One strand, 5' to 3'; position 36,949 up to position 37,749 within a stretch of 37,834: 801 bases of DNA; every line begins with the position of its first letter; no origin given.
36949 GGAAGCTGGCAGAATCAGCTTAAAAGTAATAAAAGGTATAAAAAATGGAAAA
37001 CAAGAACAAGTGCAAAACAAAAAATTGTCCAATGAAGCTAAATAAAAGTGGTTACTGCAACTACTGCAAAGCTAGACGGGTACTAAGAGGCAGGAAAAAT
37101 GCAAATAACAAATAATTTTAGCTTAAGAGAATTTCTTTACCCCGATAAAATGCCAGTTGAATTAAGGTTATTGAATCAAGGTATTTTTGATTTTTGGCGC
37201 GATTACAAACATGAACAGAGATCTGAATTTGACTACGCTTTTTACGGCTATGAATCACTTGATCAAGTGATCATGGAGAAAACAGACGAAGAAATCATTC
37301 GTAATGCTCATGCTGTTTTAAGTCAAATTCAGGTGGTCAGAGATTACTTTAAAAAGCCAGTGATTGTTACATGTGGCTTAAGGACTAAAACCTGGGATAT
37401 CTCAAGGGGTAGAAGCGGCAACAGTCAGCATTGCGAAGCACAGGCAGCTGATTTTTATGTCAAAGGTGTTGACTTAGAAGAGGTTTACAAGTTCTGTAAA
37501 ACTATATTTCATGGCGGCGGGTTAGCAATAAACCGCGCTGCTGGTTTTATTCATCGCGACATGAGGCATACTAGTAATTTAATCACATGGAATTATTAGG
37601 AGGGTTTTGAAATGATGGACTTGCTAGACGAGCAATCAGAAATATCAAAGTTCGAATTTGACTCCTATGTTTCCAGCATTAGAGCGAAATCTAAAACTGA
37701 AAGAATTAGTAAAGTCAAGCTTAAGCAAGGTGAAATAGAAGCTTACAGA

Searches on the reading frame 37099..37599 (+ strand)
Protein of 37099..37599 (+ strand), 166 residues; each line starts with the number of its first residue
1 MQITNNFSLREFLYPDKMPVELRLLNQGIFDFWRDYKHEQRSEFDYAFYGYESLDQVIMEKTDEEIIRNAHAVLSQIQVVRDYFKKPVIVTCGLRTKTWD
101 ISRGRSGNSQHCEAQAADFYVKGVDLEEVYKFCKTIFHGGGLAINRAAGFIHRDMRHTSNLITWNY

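Call 12: search_protein_families(library=phrogs, proteins=[window:37099-37599:+], max_evalue=0.001)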
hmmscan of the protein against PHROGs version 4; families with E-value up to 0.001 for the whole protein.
window:37099-37599:+ (166 aa): 2 families
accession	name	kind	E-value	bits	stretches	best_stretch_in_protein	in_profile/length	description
phrog_894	-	lysis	4.7e-19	69.6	1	1-159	44-165/389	endolysin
phrog_28234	-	lysis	6.8e-06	26.4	1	77-166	278-372/372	endolysin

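Call 15: search_protein_families(library=pfam, proteins=[window:37099-37599:+], max_evalue=0.01)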
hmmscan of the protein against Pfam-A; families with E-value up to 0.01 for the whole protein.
window:37099-37599:+ (166 aa): 3 families
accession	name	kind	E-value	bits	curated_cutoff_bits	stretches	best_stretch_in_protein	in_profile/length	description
PF08291.16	Peptidase_M15_3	-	1.2e-13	51.6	23.2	1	70-153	25-107/108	Peptidase M15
PF05951.18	Peptidase_M15_2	-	6.7e-06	26.4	27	1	54-155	38-147/153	Bacterial protein of unknown function (DUF882)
PF12872.13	OST-HTH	-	0.0088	16.3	23.8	0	32-69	26-64/71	OST-HTH/LOTUS domain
